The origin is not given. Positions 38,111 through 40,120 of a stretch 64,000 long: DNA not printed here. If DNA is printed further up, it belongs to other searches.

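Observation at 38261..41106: Divergent dnaN translationally coupled (ATGA) to a HEAT-repeat::adenine phosphoribosyltransferase fusion, heading a long minus-strand array without dnaA/recF/gyrB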

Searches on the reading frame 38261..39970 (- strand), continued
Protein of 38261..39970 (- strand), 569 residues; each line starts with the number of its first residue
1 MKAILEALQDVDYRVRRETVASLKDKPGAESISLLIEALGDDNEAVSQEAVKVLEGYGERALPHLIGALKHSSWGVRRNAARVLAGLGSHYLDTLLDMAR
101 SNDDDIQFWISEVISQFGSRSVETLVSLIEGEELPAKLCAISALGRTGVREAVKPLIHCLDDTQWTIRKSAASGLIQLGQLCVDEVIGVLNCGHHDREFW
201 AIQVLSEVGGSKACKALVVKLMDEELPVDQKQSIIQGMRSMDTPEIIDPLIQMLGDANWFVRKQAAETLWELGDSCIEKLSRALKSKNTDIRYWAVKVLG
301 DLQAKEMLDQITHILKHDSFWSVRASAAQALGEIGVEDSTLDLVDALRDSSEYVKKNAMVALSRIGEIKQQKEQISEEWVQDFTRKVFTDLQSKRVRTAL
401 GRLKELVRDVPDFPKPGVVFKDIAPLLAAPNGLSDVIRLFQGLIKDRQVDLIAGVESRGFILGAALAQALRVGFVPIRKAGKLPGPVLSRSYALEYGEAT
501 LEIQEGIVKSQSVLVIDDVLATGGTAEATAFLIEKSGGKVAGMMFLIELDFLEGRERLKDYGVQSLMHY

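Call 12: find_encoding_contigs(protein=P0020, flank=10000, max_places=2)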
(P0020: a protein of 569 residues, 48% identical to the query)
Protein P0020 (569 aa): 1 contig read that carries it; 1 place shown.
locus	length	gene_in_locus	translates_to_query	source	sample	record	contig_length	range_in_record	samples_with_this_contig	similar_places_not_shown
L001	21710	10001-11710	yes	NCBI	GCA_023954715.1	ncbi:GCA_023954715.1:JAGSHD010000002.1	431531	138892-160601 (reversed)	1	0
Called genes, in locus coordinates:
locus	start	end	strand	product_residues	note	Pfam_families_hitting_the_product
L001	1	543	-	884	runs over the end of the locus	PF01590:GAF, PF13185:GAF_2, PF13492:GAF_3 (faint), PF02518:HATPase_c, PF00072:Response_reg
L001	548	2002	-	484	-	PF02310:B12-binding, PF04055:Radical_SAM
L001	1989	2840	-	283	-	PF00535:Glycos_transf_2, PF13641:Glyco_tranf_2_3 (faint)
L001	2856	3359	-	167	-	PF00027:cNMP_binding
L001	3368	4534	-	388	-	PF00520:Ion_trans, PF07885:Ion_trans_2, PF02254:TrkA_N, PF22614:Slo-like_RCK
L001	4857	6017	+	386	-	PF04773:FecR, PF09136:Glucodextran_B (weak)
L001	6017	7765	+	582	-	-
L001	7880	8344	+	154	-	-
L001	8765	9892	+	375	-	PF00712:DNA_pol3_beta, PF02767:DNA_pol3_beta_2 (weak), PF02768:DNA_pol3_beta_3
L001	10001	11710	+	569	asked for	PF01602:Adaptin_N (faint), PF02985:HEAT (faint), PF03130:HEAT_PBS (faint), PF12717:Cnd1 (faint), PF13513:HEAT_EZ (faint), PF13646:HEAT_2, PF13646:HEAT_2, PF00156:Pribosyltran, +1 more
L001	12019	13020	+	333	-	PF02985:HEAT (faint), PF22956:PIK3R4-like_middle (faint), PF12717:Cnd1 (faint), PF12755:Vac14_Fab1_bd (faint), PF13513:HEAT_EZ (faint), PF13646:HEAT_2, PF21581:SCD (faint), PF13646:HEAT_2, +2 more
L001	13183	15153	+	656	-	-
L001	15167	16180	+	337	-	PF03448:MgtE_N (faint), PF14842:FliG_N, PF14841:FliG_M, PF14842:FliG_N (weak), PF01706:FliG_C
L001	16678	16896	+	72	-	PF01176:eIF-1a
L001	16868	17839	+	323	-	PF01171:ATP_bind_3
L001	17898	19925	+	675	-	PF02518:HATPase_c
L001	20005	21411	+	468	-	PF00072:Response_reg (faint), PF00158:Sigma54_activat, PF14532:Sigma54_activ_2, PF07728:AAA_5, PF25601:AAA_lid_14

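Call 13: find_encoding_contigs(protein=P0005, flank=10000, max_places=2)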
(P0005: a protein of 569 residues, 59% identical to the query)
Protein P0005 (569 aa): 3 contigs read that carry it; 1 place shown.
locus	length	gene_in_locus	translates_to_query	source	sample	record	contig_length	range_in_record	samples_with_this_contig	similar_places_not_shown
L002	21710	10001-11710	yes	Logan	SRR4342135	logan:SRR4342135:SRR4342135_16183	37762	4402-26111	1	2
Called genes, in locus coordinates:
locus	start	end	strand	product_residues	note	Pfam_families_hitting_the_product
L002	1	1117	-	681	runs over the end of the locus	-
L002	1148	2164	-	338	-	PF03448:MgtE_N (faint), PF14842:FliG_N, PF14841:FliG_M, PF14842:FliG_N, PF01706:FliG_C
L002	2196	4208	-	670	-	-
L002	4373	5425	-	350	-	PF13646:HEAT_2, PF02985:HEAT (faint), PF12717:Cnd1 (faint), PF13513:HEAT_EZ (faint), PF03130:HEAT_PBS (faint), PF13646:HEAT_2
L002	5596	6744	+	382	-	PF02353:CMAS (faint), PF07719:TPR_2 (faint), PF06325:PrmA, PF13649:Methyltransf_25 (weak), PF22528:PRMT_C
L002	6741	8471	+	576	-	PF12895:ANAPC3 (weak), PF14559:TPR_19, PF13424:TPR_12, PF13432:TPR_16, PF14559:TPR_19, PF23914:TPR_CcmH_CycH, PF14559:TPR_19, PF13432:TPR_16, +22 more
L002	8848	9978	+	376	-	PF00712:DNA_pol3_beta, PF02767:DNA_pol3_beta_2 (weak), PF02768:DNA_pol3_beta_3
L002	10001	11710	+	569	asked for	PF00514:Arm (faint), PF01602:Adaptin_N (faint), PF02985:HEAT (faint), PF03130:HEAT_PBS (faint), PF12717:Cnd1 (faint), PF13646:HEAT_2, PF13646:HEAT_2, PF00156:Pribosyltran, +5 more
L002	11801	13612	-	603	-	-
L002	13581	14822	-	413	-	PF04773:FecR (weak), PF09136:Glucodextran_B (faint)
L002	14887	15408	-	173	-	PF00027:cNMP_binding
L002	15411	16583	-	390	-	PF00520:Ion_trans, PF00060:Lig_chan (weak), PF07885:Ion_trans_2, PF22614:Slo-like_RCK, PF02254:TrkA_N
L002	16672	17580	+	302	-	PF00535:Glycos_transf_2, PF13641:Glyco_tranf_2_3 (weak), PF13632:Glyco_trans_2_3 (weak)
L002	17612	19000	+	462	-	PF02310:B12-binding, PF04055:Radical_SAM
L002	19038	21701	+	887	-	PF01590:GAF (weak), PF13185:GAF_2 (weak), PF13492:GAF_3 (weak), PF00512:HisKA (weak), PF02518:HATPase_c, PF00072:Response_reg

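Call 14: find_encoding_contigs(protein=P0021, flank=10000, max_places=2)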
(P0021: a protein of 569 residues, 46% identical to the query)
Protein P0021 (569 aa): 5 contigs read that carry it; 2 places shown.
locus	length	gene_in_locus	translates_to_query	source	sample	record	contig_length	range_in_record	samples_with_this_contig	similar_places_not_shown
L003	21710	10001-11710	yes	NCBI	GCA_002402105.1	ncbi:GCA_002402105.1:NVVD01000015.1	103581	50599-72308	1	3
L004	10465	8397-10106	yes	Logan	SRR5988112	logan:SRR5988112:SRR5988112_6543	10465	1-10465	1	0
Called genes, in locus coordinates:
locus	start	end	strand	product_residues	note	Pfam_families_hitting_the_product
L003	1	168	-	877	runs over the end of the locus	PF01590:GAF, PF13185:GAF_2, PF13492:GAF_3 (weak), PF00512:HisKA (faint), PF02518:HATPase_c, PF00072:Response_reg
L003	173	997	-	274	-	PF02310:B12-binding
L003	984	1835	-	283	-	PF00535:Glycos_transf_2, PF10111:Glyco_tranf_2_2, PF13641:Glyco_tranf_2_3, PF13632:Glyco_trans_2_3 (weak)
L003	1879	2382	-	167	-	PF00027:cNMP_binding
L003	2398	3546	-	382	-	PF00520:Ion_trans, PF07885:Ion_trans_2, PF02254:TrkA_N, PF22614:Slo-like_RCK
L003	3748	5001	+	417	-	PF04773:FecR, PF09136:Glucodextran_B (faint)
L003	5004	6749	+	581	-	-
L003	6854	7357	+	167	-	-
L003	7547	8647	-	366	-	-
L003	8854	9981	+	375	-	PF00712:DNA_pol3_beta, PF02767:DNA_pol3_beta_2 (weak), PF02768:DNA_pol3_beta_3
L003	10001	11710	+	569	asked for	PF02985:HEAT (faint), PF03130:HEAT_PBS (faint), PF12717:Cnd1 (faint), PF13513:HEAT_EZ (faint), PF13646:HEAT_2, PF00156:Pribosyltran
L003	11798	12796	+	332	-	PF02985:HEAT (faint), PF03130:HEAT_PBS (faint), PF12717:Cnd1 (faint), PF13513:HEAT_EZ (faint), PF13646:HEAT_2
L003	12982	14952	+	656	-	-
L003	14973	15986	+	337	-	PF03448:MgtE_N (faint), PF14842:FliG_N, PF14841:FliG_M, PF14842:FliG_N (weak), PF01706:FliG_C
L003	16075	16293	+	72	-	PF01176:eIF-1a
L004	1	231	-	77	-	?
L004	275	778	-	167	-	PF00027:cNMP_binding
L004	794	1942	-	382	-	PF00520:Ion_trans, PF07885:Ion_trans_2, PF02254:TrkA_N, PF22614:Slo-like_RCK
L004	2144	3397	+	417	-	PF04773:FecR, PF09136:Glucodextran_B (faint)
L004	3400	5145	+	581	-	-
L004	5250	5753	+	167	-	-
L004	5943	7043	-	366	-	-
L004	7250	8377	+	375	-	PF00712:DNA_pol3_beta, PF02767:DNA_pol3_beta_2 (weak), PF02768:DNA_pol3_beta_3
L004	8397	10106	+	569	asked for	PF02985:HEAT (faint), PF03130:HEAT_PBS (faint), PF12717:Cnd1 (faint), PF13513:HEAT_EZ (faint), PF13646:HEAT_2, PF00156:Pribosyltran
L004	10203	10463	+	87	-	?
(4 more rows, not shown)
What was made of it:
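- L001-L004 (calls 12-14).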

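Call 30: search_solved_structures(query=window:38261-39970:-, max_evalue=0.00001, show_alignments=0)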
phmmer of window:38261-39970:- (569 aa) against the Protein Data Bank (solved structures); distinct sequences matched with E-value up to 0.00001: 43.
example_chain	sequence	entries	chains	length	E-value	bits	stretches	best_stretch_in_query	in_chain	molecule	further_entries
6ft5_A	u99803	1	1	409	9.8e-48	166.3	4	246-389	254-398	alphaRep A3_A3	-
5yw2_A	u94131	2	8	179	4e-47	164.3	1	402-568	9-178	Adenine phosphoribosyltransferase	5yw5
4m0k_A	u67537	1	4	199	1.2e-45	159.4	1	397-559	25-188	Adenine phosphoribosyltransferase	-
4lza_A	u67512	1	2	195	1.9e-44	155.4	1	399-568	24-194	Adenine phosphoribosyltransferase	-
9sah_A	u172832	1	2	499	5.3e-44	154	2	243-367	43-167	E4-NB2 synthetic fusion protein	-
4xl5_C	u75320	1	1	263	1.1e-42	149.6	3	246-389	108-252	bGFP-A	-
9vlf_B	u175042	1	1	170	2.1e-41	145.4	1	403-569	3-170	Adenine phosphoribosyltransferase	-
4mb6_A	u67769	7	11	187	7e-40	140.4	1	397-564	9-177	Adenine phosphoribosyltransferase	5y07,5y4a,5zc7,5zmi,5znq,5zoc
6fsq_A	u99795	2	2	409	8.7e-40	140.1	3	215-389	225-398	alphaRep A3_bGFPD | A3_bGFPD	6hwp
5b6h_A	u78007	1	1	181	1.3e-39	139.5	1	400-564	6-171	Adenine phosphoribosyltransferase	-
1ore_A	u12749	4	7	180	1.9e-38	135.7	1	402-569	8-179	Adenine phosphoribosyltransferase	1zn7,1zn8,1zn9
4x44_A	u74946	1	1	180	1.9e-38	135.7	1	402-569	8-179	Adenine phosphoribosyltransferase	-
6fci_A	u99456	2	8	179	1.9e-38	135.7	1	403-569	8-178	Adenine phosphoribosyltransferase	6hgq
6fch_A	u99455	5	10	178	2e-38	135.6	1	403-569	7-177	Adenine phosphoribosyltransferase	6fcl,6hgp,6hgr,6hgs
7y94_A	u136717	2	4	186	2.2e-38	135.5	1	400-565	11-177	Adenine phosphoribosyltransferase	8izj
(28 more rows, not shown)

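Call 31: predict_structure(alignment_id=A2)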
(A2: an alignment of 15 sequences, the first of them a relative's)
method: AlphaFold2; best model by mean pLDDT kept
length: 569 residues; sequences in the alignment: 15
mean_pLDDT: 84.4   pTM: 0.56
mean pLDDT of the five models: 84.4, 83.0, 82.1, 80.7, 80.4
residues with pLDDT >= 90: 245; 70-90: 244; 50-70: 59; < 50: 21
segments of 3 or more residues with pLDDT < 50: 387-397, 411-419
pLDDT, mean of each block of 10 residues (from residue 1): 85 92 85 91 91 87 85 83 77 72 67 80 87 81 90 95 87 92 94 88 91 93 88 86 86 92 90 90 96 96 93 96 95 89 94 89 83 59 50 46 66 44 65 83 83 89 88 90 90 77 93 93 90 95 88 81 86
secondary structure, 60 per line:
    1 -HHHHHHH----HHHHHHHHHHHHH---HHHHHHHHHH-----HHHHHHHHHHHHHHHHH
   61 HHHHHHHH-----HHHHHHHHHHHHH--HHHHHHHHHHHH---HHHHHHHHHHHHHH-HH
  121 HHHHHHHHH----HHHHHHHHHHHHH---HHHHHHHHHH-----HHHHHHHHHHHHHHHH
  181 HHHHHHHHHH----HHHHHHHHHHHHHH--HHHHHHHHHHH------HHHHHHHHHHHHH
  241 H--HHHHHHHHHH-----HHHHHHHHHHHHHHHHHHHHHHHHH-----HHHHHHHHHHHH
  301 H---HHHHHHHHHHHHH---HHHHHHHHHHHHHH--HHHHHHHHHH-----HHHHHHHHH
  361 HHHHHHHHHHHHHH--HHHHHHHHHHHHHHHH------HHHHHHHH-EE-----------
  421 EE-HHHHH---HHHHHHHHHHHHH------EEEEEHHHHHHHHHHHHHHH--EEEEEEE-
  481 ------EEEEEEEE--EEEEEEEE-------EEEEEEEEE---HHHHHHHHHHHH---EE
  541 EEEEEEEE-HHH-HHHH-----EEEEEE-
elements in order: H2-8 H13-25 H29-38 H44-68 H74-86 H89-100 H104-117 H119-129 H134-146 H150-159 H165-190 H195-208 H211-221 H228-241 H244-253 H259-283 H289-301 H305-317 H321-334 H337-346 H352-374 H377-392 H399-406 H424-428 H432-444 E451-455 H456-470 E473-479 E487-494 E497-504 E512-520 H524-535 E539-548 H554-557 E563-568
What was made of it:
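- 38846..39970 (-): HEAT1 module of the fusion, residues 1 to about 375: PBS-type HEAT solenoid. AlphaFold2 gives an all-helical solenoid with pLDDT mostly 85-95 (call 31).
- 38768..38845 (-): Linker, about residues 376-401, replacing the zinc ribbon of the unfused HEAT1. pLDDT is below 50 at residues 387-397 and 411-419 (call 31).
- The AlphaFold2 model gives no confident HEAT-APRT docking: pTM is 0.56 and the linker is disordered (call 31). The model shows two independent domains joined by a floppy linker (call 31).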

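Call 34: search_protein_families(library=padloc, proteins=[window:38261-39970:-], max_evalue=0.001)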
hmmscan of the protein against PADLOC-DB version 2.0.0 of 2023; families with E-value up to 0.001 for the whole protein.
window:38261-39970:- (569 aa): 4 families
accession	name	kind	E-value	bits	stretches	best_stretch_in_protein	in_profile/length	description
PDLC02919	HEAT-ARM_XIII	-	4.2e-22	75.5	2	6-180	768-942/1972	-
PDLC03760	RT_UG22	-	1.5e-08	32.1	0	294-382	382-466/476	DRT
PDLC02973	WGR_XIII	-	9.7e-06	22.3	0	250-388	560-698/973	-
PDLC03962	ShosT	-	0.00022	19.2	1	500-541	155-203/237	-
